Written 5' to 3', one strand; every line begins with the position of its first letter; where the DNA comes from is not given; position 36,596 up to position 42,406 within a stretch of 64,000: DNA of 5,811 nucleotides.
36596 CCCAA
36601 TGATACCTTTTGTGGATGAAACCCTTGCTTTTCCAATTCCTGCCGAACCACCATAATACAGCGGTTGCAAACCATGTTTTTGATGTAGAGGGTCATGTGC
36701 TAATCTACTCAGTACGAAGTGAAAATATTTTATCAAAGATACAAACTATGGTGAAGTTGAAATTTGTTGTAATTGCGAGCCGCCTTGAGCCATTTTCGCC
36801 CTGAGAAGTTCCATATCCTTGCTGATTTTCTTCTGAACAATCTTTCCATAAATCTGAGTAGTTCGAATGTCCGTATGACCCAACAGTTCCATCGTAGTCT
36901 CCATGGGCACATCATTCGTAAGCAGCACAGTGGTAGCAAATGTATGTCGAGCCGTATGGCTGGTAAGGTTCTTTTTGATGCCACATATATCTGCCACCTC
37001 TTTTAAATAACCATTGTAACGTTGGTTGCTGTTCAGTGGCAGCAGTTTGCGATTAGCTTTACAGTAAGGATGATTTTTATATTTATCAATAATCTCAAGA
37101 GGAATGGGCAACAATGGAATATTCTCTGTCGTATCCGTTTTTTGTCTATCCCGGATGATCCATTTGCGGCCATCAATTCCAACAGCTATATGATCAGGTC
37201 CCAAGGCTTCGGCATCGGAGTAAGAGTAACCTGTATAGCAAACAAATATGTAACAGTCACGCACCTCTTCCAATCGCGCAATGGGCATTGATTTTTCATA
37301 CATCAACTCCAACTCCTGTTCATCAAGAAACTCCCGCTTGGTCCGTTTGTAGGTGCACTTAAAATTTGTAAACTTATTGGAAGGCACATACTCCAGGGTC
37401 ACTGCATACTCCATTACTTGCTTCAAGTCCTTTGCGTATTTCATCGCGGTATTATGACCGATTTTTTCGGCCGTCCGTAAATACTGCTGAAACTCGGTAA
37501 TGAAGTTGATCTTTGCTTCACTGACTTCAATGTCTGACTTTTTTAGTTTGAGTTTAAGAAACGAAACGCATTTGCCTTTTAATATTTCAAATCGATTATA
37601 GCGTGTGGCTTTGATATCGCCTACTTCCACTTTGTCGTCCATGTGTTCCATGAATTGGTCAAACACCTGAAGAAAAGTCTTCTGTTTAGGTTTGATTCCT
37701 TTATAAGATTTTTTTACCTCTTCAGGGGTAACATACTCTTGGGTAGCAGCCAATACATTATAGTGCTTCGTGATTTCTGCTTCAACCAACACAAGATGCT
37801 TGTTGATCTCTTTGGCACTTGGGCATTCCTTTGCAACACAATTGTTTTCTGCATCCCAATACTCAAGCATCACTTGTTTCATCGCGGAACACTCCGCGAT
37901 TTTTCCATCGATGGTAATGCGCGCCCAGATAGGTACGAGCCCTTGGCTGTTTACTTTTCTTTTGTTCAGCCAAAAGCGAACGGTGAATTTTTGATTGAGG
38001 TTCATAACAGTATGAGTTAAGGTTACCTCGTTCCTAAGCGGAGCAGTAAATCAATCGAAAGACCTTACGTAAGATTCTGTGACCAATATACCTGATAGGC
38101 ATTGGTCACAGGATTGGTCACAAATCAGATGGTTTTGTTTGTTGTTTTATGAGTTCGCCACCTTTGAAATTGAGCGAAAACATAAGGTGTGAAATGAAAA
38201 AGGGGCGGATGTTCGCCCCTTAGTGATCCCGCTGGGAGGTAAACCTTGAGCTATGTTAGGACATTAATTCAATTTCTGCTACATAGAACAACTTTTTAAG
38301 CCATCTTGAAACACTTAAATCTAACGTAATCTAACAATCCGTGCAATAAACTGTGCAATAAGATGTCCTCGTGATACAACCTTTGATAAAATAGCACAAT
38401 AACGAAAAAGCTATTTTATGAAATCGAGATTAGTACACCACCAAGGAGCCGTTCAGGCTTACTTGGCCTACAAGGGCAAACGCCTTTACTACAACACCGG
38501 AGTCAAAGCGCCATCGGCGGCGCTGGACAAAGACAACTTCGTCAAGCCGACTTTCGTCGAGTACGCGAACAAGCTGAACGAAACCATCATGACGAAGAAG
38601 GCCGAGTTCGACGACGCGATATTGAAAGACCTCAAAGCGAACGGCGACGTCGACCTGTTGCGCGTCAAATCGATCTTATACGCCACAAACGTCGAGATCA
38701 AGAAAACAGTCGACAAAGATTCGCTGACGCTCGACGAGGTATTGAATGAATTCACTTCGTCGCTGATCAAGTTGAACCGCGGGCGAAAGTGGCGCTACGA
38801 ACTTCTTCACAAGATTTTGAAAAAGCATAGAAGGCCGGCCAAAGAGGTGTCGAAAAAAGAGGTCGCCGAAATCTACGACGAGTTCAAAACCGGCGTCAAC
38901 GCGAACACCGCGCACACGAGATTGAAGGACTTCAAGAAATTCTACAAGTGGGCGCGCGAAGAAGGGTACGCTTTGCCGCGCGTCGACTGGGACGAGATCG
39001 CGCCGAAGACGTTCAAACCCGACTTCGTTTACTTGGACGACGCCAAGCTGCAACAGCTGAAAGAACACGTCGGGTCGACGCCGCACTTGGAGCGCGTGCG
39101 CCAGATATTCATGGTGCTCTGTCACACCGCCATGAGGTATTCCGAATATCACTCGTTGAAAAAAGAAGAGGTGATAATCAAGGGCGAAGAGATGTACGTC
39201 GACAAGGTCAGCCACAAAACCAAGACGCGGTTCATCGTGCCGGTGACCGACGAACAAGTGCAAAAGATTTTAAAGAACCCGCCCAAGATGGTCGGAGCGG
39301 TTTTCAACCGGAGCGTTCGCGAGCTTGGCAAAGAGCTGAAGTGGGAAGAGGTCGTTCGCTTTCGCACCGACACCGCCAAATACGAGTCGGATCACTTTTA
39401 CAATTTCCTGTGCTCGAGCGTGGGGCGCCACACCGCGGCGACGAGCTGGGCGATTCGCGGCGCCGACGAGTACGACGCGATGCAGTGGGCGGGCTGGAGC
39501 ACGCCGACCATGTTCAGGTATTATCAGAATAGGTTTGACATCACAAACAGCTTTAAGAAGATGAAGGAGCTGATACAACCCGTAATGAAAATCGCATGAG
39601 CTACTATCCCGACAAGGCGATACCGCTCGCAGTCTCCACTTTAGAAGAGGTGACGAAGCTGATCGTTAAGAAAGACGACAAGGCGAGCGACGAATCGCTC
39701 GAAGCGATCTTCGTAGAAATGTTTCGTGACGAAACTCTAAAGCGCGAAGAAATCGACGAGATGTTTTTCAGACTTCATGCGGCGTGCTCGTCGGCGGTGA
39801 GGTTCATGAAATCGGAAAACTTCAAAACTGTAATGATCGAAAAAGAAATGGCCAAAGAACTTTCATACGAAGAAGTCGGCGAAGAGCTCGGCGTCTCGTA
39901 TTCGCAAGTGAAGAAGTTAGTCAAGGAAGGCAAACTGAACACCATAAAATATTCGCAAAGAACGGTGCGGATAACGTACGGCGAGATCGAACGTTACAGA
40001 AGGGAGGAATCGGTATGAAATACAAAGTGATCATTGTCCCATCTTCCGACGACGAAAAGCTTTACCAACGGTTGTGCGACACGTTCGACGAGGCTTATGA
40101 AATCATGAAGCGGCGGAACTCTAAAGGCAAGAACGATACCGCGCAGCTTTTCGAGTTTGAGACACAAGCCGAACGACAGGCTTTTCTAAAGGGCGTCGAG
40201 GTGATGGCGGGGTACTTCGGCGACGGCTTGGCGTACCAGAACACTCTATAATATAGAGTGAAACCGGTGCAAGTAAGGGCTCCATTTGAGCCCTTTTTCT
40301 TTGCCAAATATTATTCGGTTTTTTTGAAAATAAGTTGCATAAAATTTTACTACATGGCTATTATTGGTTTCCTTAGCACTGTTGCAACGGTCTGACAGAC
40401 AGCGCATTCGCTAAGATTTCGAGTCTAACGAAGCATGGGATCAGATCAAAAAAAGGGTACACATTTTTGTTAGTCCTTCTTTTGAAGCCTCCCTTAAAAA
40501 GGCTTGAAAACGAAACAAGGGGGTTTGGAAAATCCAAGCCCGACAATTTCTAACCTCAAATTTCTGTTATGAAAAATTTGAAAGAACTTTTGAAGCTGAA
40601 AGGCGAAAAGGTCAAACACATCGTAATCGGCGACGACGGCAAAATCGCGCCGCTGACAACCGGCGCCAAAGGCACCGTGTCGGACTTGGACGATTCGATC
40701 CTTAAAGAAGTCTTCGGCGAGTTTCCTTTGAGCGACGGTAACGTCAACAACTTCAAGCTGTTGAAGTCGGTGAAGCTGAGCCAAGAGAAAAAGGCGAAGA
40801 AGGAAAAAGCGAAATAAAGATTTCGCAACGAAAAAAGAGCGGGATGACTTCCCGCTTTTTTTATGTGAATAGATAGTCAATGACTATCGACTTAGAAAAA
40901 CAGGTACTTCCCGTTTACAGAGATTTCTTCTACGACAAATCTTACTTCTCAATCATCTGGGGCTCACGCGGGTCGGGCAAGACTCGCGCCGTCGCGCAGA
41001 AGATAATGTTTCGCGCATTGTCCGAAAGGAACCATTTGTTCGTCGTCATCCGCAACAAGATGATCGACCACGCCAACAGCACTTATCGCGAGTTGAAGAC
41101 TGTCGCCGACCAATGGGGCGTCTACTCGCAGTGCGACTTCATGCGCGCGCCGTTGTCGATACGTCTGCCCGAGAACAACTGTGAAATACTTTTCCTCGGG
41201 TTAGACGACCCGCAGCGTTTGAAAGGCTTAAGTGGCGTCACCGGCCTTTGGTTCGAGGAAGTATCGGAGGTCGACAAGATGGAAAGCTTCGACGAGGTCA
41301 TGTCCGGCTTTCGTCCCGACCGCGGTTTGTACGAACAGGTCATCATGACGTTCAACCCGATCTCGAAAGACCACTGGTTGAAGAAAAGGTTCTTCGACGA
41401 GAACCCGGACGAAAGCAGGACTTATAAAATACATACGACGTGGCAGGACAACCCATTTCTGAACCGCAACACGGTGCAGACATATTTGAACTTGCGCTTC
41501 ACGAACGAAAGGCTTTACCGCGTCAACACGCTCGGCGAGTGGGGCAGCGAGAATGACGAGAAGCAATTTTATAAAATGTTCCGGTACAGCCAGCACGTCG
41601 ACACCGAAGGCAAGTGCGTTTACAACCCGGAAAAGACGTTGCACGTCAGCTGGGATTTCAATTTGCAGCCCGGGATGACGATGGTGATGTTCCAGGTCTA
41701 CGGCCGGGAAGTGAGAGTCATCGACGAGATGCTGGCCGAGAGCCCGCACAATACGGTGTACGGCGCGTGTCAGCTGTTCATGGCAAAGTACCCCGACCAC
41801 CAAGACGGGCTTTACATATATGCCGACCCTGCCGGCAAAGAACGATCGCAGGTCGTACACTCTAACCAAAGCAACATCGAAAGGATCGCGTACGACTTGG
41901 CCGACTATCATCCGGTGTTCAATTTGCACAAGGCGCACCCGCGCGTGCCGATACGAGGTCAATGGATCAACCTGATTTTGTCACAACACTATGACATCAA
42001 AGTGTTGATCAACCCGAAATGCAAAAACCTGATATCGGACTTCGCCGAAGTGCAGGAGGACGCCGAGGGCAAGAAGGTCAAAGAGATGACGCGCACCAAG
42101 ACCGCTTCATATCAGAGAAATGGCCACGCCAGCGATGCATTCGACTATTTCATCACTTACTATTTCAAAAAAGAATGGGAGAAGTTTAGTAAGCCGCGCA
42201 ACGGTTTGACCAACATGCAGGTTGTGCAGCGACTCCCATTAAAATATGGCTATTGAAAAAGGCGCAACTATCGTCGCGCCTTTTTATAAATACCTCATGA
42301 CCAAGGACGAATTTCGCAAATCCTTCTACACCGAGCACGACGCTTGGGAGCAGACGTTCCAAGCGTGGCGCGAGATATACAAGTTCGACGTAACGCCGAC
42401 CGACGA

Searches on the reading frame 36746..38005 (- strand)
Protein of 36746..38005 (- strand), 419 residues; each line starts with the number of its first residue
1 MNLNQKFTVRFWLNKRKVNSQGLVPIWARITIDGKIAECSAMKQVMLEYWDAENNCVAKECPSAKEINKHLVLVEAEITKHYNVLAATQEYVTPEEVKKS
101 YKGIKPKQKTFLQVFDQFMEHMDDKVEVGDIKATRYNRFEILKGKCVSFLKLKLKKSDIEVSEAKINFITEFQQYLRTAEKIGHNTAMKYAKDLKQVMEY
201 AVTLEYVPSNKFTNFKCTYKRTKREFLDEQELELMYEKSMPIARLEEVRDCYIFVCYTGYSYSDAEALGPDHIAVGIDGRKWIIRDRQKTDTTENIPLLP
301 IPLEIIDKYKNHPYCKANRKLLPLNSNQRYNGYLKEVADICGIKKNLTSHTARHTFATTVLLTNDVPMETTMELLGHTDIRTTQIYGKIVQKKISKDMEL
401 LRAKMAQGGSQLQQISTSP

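Call 66: search_protein_families(library=pfam, proteins=[window:36746-38005:-], max_evalue=0.0001)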
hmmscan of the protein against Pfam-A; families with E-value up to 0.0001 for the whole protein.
window:36746-38005:- (419 aa): 3 families
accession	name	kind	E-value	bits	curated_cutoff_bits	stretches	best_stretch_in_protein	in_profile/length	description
PF00589.27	Phage_integrase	-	1e-12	48.6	27.1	1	278-387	52-166/172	Phage integrase family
PF17293.8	Arm-DNA-bind_5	-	3.7e-12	47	22.6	1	11-98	1-87/87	Arm DNA-binding domain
PF13102.12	Phage_int_SAM_5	-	9.8e-11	42.3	22.3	1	110-216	1-97/98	Phage integrase SAM-like domain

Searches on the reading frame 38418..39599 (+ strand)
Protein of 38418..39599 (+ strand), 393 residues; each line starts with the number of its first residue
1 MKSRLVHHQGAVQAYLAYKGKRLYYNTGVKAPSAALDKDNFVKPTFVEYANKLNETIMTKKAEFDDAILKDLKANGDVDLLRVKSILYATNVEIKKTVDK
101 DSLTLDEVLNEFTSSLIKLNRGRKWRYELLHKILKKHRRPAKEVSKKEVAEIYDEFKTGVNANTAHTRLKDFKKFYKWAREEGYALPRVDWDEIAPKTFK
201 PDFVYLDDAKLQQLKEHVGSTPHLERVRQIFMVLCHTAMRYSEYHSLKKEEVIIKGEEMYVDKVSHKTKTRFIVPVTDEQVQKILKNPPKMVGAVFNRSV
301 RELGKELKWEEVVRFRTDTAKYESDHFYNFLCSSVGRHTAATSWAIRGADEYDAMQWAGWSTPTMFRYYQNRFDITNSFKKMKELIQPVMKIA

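Call 66: search_protein_families(library=pfam, proteins=[window:38418-39599:+], max_evalue=0.0001)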
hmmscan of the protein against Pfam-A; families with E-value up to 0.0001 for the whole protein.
window:38418-39599:+ (393 aa): 1 family
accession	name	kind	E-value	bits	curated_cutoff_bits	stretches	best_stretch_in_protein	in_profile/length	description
PF00589.27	Phage_integrase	-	7.3e-09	36.1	27.1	1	206-371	3-167/172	Phage integrase family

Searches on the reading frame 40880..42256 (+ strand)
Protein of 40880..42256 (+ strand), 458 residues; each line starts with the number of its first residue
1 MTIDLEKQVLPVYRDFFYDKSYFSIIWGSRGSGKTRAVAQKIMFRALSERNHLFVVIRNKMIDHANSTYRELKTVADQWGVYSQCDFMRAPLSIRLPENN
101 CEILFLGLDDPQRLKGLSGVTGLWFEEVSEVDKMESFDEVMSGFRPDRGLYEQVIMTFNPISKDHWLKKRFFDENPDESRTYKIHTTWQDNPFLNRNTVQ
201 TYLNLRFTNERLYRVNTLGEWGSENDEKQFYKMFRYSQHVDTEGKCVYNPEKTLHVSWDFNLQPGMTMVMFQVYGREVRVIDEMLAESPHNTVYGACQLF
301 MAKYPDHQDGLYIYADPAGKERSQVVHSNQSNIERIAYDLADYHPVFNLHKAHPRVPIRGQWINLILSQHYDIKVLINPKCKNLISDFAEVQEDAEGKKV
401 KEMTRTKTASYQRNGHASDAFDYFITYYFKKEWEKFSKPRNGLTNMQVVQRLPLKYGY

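Call 66: search_protein_families(library=pfam, proteins=[window:40880-42256:+], max_evalue=0.0001)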
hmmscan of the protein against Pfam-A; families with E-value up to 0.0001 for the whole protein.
window:40880-42256:+ (458 aa): 2 families
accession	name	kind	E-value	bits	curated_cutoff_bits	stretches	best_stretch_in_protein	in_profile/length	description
PF04466.19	Terminase_3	-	4.3e-49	167.2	23.2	1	23-220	4-201/201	Phage terminase large subunit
PF03237.21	Terminase_6N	-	8.1e-09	35.9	22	1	26-226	2-203/215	Terminase large subunit, T4likevirus-type, N-terminal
